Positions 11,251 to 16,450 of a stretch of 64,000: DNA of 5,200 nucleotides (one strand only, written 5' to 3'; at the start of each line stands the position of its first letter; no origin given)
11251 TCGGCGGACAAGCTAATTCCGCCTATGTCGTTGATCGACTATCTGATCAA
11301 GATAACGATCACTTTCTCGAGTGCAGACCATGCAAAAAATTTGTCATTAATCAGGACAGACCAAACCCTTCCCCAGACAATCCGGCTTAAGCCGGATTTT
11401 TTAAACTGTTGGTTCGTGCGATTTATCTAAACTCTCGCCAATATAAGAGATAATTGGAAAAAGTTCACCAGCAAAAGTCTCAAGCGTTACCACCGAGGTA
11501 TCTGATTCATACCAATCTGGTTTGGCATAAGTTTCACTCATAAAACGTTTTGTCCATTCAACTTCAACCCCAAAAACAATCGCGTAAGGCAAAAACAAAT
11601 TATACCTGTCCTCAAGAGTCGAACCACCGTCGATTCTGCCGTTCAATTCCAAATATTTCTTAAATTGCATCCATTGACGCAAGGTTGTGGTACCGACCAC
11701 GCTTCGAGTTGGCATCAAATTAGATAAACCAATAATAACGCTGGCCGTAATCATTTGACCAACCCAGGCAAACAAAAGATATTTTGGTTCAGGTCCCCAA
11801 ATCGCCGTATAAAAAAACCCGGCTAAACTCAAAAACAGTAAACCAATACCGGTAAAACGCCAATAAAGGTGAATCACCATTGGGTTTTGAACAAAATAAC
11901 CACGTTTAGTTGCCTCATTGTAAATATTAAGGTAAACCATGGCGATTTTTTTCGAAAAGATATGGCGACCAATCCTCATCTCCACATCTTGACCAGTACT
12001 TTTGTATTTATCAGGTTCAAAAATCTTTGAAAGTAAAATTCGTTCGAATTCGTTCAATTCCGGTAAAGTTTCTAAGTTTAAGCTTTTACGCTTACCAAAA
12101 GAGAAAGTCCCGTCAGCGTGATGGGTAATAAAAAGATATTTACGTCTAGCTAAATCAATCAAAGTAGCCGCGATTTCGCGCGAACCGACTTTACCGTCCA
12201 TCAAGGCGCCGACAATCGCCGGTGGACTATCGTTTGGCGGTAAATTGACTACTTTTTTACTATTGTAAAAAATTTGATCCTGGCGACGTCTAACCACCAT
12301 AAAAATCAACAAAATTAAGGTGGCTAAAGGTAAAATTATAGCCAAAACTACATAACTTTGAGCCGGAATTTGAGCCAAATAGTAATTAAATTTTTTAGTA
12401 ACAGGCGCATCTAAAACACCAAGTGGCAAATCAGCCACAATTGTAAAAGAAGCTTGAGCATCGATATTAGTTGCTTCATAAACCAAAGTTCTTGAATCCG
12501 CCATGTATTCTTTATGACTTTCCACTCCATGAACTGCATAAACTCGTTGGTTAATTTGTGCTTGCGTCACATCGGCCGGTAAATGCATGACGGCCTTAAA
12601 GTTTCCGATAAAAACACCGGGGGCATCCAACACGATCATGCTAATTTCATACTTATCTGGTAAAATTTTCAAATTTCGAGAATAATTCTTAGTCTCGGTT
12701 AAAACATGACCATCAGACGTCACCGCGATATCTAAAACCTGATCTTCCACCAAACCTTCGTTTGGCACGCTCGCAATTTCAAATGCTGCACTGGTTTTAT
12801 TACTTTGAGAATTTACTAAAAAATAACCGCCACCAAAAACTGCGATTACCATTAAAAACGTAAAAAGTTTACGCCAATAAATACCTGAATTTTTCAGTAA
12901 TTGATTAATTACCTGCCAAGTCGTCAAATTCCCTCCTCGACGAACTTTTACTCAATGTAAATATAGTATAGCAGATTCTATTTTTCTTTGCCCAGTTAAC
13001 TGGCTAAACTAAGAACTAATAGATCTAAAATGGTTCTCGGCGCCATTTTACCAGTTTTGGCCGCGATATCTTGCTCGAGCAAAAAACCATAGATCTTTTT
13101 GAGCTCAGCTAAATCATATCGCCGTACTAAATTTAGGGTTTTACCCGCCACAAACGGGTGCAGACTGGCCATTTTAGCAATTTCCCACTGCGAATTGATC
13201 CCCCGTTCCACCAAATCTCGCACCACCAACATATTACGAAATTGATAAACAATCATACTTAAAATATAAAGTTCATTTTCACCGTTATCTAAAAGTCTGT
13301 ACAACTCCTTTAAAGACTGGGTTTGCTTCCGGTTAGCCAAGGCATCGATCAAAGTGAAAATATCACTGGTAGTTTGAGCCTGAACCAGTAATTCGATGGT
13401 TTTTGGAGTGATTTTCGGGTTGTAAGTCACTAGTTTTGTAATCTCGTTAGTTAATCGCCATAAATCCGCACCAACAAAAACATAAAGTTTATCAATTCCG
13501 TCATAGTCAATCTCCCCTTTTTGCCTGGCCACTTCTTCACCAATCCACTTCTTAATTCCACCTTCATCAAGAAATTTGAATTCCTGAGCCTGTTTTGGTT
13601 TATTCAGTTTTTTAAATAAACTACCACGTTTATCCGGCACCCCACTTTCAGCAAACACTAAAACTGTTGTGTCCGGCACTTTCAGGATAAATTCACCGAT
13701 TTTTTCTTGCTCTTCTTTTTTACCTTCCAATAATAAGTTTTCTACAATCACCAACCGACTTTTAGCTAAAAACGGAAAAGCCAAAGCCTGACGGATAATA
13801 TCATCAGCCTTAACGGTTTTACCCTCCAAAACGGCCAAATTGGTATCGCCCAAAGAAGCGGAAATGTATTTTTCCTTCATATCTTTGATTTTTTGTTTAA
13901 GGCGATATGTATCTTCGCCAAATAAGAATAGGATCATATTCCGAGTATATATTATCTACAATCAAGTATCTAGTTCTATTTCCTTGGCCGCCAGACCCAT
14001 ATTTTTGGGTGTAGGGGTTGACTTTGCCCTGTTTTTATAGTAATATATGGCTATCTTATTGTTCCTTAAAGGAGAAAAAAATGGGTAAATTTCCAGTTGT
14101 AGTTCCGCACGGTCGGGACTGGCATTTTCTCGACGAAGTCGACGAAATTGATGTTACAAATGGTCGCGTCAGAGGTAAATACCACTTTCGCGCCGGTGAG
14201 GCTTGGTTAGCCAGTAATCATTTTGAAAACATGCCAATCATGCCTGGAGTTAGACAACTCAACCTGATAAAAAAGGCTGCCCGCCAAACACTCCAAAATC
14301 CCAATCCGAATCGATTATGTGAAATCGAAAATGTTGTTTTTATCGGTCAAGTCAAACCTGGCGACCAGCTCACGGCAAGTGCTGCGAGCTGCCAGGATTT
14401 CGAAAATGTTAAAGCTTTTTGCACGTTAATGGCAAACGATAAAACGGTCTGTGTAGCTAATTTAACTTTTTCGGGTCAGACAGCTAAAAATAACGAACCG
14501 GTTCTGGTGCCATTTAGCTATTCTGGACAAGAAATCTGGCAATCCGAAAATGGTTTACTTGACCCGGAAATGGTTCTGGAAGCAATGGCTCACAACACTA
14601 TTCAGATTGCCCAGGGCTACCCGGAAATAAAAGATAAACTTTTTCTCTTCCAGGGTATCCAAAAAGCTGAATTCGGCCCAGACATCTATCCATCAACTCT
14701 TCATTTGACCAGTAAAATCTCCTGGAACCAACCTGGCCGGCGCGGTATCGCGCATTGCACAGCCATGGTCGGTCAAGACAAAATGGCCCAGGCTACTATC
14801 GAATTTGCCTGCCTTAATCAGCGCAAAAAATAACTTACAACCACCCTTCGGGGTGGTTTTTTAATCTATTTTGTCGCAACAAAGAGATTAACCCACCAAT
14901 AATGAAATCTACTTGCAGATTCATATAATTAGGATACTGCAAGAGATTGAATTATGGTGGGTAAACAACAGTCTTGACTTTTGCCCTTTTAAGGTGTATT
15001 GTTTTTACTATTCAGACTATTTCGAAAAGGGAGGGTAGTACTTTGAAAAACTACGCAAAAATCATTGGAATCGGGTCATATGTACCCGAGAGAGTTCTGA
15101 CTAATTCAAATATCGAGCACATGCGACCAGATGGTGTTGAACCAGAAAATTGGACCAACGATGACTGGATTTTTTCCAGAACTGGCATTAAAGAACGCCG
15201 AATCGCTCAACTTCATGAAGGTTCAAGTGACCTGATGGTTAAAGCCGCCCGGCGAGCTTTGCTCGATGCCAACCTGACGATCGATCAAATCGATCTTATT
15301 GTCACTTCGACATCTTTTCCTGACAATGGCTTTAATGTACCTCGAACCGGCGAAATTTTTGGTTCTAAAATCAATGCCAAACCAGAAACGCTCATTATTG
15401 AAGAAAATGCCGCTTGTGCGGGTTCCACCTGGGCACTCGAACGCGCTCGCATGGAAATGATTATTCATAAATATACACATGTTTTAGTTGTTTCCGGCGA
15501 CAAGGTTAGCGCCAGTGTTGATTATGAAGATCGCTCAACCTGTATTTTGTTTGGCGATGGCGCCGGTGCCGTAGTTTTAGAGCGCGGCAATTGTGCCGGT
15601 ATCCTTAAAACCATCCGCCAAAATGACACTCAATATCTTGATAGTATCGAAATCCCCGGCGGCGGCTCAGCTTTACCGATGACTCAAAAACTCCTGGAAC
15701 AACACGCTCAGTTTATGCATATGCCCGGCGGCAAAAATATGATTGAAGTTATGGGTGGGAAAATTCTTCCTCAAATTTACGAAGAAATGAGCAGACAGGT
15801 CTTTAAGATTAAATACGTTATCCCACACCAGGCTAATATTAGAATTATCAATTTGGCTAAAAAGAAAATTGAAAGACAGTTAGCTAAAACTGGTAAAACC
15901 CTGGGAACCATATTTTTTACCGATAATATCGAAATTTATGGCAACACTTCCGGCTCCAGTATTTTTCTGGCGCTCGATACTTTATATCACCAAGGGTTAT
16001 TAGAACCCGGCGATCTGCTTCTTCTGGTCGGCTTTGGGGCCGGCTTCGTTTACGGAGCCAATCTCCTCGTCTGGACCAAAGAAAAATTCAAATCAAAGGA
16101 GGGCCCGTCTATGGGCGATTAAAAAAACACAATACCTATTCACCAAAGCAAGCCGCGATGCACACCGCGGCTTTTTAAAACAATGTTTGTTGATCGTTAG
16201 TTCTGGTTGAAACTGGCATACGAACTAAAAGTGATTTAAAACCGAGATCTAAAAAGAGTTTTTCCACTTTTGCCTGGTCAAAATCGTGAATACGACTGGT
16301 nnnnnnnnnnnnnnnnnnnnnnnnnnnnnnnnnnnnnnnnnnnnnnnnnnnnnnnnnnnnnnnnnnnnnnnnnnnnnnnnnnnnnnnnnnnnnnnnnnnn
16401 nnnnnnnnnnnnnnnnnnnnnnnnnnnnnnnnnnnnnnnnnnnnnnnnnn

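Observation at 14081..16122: Isolated FabZ-like double-hotdog gene plus FabH (KAS III) gene, each on its own promoter and terminator, with a 72-nt imperfect hairpin upstream of fabH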

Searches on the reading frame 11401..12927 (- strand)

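Call 4: search_protein_families(library=pfam, proteins=[window:11401-12927:-], max_evalue=0.01)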
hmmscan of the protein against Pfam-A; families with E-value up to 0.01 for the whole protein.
window:11401-12927:- (508 aa): 1 family
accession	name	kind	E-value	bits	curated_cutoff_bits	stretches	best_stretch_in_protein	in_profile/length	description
PF20990.2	DUF2207_C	-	1.1e-32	114.1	33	1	230-462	8-247/247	Predicted membrane protein (DUF2207) C-terminal domain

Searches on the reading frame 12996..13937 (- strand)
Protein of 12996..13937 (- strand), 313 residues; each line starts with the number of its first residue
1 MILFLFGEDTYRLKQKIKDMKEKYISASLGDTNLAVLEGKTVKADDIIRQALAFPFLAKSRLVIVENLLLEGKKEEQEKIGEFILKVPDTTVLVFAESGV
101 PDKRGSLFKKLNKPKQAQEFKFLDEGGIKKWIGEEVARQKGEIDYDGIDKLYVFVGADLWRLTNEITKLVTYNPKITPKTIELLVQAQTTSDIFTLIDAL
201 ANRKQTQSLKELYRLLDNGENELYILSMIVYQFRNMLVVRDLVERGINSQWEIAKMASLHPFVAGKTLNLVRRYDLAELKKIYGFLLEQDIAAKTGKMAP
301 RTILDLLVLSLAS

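Call 4: search_protein_families(library=pfam, proteins=[window:12996-13937:-], max_evalue=0.01)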
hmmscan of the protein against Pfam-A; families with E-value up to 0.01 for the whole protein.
window:12996-13937:- (313 aa): 2 families
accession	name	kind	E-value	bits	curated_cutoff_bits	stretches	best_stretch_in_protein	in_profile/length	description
PF21694.2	DNA_pol3_delta_C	-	7.8e-28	97.4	27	1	191-310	2-120/121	DNA polymerase III delta subunit, C-terminal domain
PF06144.19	DNA_pol3_delta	-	4.2e-16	59.5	21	1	4-113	2-116/124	DNA polymerase III, delta subunit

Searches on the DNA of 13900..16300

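Call 81: search_rna_families(source=window, start=13900, end=16300, threshold=evalue, max_evalue=1)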
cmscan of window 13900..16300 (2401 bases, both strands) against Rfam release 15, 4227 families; matches with E-value up to 1: 2.
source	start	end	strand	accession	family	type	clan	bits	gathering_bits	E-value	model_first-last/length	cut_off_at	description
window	15766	15836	+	RF00538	snoCD11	Gene; snRNA; snoRNA; CD-box;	-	22.9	60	0.33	1-75/75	no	Small nucleolar RNA CD11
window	14800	14865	+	RF00106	RNAI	Gene; antisense;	-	20.4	47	0.86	1-102/102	no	RNAI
